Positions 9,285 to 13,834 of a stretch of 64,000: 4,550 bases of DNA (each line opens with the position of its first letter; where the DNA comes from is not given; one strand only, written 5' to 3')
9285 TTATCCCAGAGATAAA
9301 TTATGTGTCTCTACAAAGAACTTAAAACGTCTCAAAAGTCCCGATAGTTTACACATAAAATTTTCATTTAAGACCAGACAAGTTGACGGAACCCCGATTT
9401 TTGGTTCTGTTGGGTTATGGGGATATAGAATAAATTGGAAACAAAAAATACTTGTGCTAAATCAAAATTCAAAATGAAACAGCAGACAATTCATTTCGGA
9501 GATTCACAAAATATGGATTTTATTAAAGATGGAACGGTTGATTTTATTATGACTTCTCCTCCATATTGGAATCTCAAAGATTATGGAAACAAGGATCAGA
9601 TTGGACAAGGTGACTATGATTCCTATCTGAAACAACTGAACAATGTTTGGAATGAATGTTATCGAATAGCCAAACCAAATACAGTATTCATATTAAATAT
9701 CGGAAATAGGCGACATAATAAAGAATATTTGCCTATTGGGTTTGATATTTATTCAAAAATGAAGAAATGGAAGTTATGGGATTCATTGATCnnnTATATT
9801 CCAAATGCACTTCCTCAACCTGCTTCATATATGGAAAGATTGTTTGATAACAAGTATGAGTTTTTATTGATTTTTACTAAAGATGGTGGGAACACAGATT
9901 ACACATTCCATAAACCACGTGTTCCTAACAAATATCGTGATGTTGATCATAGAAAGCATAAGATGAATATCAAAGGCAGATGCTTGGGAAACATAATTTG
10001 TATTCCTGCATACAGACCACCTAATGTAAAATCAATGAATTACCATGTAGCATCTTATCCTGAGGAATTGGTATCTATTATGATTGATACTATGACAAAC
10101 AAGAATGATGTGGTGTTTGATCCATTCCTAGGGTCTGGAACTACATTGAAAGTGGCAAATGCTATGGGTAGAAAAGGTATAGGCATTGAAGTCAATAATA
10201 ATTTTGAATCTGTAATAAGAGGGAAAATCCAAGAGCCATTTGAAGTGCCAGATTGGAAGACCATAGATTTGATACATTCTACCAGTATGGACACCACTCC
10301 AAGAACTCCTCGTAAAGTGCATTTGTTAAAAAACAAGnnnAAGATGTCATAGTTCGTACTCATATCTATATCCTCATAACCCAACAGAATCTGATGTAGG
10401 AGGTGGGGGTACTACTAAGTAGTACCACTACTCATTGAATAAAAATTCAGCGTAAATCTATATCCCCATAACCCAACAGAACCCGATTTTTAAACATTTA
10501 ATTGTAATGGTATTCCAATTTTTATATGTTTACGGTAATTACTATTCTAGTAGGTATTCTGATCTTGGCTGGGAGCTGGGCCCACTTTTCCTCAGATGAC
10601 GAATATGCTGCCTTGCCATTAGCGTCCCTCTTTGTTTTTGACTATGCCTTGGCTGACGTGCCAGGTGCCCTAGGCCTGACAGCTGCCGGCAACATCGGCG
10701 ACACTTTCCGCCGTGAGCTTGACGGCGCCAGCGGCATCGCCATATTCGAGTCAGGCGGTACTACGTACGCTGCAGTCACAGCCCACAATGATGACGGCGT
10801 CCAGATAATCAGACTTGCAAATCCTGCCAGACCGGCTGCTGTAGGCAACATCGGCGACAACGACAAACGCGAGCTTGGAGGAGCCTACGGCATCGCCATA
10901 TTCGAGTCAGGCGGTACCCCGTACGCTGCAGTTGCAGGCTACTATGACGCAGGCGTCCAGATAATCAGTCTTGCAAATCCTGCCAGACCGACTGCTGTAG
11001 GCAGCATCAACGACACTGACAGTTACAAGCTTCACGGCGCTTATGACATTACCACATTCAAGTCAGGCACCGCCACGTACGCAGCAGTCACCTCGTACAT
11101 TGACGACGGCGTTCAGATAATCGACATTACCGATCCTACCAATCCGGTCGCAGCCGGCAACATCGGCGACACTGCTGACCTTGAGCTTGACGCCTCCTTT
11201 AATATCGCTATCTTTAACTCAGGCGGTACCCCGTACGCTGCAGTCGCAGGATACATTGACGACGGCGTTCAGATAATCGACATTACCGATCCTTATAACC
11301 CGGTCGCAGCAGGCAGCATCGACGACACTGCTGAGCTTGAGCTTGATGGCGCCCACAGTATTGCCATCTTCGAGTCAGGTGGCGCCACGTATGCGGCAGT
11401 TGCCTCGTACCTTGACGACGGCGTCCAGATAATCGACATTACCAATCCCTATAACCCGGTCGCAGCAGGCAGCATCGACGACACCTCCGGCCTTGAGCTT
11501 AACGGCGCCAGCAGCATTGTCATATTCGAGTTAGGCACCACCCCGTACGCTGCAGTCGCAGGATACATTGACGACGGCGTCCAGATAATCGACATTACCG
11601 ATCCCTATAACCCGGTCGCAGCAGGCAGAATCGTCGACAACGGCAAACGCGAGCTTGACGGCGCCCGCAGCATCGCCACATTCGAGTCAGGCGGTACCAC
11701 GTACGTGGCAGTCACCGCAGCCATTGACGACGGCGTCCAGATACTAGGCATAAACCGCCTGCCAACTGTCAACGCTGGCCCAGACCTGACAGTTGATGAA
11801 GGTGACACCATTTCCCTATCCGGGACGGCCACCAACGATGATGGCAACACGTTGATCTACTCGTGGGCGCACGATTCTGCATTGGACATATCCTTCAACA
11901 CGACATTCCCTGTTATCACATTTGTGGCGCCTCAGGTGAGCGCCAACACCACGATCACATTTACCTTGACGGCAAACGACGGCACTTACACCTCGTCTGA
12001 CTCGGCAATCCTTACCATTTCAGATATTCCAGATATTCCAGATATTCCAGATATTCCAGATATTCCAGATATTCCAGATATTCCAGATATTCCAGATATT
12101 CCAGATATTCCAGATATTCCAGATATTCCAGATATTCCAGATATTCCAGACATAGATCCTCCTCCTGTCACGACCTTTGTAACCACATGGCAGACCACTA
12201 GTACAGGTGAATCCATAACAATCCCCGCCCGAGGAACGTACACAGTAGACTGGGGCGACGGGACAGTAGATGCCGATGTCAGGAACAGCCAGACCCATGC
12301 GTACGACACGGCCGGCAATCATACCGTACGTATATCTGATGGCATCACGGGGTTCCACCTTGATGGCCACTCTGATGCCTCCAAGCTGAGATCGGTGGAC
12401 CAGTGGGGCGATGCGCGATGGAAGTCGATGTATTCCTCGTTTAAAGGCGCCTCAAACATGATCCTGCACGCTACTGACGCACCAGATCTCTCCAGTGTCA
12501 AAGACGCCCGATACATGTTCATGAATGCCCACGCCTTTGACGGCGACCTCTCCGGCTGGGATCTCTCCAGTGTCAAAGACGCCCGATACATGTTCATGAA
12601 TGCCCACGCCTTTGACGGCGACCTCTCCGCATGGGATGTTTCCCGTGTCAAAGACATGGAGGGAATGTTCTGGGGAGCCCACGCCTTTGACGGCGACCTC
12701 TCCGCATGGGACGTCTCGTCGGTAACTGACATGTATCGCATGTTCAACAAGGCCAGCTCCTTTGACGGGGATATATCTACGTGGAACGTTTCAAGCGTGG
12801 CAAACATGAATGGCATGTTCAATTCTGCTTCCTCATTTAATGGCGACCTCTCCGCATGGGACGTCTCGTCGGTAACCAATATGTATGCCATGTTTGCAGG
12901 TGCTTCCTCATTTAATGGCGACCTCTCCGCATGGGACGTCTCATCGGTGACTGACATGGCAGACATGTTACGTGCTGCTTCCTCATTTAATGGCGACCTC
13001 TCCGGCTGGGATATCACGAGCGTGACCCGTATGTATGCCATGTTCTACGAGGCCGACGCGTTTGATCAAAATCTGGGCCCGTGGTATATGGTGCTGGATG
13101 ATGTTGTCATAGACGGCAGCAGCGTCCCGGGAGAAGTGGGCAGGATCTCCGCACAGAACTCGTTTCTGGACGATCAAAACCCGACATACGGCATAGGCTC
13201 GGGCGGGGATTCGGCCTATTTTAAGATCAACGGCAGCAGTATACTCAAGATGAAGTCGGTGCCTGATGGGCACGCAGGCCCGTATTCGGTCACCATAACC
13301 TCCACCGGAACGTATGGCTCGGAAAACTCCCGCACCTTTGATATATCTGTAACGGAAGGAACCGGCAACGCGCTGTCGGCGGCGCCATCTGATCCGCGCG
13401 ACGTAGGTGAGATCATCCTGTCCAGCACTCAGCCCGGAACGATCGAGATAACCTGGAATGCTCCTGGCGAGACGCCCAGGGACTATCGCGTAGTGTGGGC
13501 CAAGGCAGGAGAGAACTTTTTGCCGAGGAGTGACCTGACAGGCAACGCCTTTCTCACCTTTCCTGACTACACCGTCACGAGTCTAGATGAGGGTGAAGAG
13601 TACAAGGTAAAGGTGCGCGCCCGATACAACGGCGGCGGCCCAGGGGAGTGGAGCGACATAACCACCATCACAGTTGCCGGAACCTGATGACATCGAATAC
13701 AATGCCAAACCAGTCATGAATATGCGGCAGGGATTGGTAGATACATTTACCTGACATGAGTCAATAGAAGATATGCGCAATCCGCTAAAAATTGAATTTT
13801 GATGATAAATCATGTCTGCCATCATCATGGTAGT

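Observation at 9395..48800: One IS6-like end family links an MTase cassette, a nuclease transposon and scattered transposase halves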

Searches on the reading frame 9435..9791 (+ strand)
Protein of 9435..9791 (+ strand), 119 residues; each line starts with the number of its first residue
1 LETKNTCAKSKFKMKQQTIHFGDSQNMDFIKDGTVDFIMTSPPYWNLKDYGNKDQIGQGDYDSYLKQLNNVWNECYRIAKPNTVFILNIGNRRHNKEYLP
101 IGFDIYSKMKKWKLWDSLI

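Call 11: search_protein_families(library=pfam, max_evalue=0.01, proteins=[window:9435-9791:+])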
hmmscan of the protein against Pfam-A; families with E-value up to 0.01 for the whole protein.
window:9435-9791:+ (119 aa): 1 family
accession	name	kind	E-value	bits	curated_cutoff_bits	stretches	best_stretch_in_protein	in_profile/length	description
PF01555.25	N6_N4_Mtase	-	6.1e-12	46.4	26.7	1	35-117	1-77/221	DNA methylase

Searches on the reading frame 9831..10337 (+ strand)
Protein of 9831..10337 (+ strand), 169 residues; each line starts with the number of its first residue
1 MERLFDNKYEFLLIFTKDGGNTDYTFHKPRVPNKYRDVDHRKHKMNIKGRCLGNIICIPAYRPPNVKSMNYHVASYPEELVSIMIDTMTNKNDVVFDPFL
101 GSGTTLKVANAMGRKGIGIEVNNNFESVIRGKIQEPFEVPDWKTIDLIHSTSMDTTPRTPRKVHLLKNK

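Call 11: search_protein_families(library=pfam, max_evalue=0.01, proteins=[window:9831-10337:+])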
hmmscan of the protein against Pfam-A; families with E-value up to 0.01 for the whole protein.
window:9831-10337:+ (169 aa): 1 family
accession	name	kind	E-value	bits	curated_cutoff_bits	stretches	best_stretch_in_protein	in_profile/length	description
PF01555.25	N6_N4_Mtase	-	4.3e-27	95.9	26.7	1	5-127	94-217/221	DNA methylase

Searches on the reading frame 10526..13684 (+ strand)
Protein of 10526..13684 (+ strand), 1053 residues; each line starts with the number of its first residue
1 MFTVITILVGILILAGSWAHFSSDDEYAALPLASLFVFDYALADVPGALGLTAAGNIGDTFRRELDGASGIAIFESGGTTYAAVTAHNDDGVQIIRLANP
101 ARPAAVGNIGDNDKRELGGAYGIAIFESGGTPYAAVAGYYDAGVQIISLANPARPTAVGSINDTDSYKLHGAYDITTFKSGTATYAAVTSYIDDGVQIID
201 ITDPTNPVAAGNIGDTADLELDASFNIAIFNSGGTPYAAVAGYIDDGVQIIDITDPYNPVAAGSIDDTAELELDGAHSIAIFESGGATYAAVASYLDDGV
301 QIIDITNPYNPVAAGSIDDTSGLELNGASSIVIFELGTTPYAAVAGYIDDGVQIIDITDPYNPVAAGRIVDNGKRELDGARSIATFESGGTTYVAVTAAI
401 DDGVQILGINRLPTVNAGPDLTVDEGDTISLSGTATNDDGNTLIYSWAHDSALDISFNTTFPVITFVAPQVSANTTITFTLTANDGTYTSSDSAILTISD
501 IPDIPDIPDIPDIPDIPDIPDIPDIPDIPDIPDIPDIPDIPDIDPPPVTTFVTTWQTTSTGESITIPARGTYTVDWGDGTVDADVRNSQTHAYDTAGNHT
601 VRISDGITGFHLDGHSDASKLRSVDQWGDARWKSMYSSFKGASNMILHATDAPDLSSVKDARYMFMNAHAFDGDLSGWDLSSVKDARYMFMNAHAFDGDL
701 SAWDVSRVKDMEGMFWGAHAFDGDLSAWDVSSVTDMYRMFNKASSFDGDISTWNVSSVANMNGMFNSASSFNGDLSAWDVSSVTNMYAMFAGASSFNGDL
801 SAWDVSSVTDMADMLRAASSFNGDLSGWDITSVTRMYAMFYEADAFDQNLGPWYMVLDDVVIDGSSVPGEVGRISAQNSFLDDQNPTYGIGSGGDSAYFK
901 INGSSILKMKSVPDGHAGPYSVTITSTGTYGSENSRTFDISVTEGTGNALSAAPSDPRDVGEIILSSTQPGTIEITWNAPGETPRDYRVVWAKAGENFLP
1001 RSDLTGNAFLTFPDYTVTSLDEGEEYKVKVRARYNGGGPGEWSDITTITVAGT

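Call 11: search_protein_families(library=pfam, max_evalue=0.01, proteins=[window:10526-13684:+])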
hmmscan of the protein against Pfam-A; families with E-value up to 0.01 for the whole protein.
window:10526-13684:+ (1053 aa): 6 families
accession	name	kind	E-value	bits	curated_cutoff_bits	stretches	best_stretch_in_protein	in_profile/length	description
PF03382.20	DUF285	-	7.2e-91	300.5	25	3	699-790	16-107/120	Mycoplasma protein of unknown function, DUF285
PF00041.27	fn3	-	6.5e-10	39.5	25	1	962-1048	5-83/84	Fibronectin type III domain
PF18911.6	PKD_4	-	7.5e-07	29.5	27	1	410-448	1-40/85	PKD domain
PF08309.17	LVIVD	-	0.00034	20.3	20.2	0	296-318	19-41/42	LVIVD repeat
PF01729.25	QRPTase_C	-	0.00071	19.8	23.1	0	139-208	96-161/169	Quinolinate phosphoribosyl transferase, C-terminal domain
PF25788.1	Ig_Rha78A_N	-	0.0053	17.4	27.4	0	979-1050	30-101/105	Rha78A-like, N-terminal immunoglobulin domain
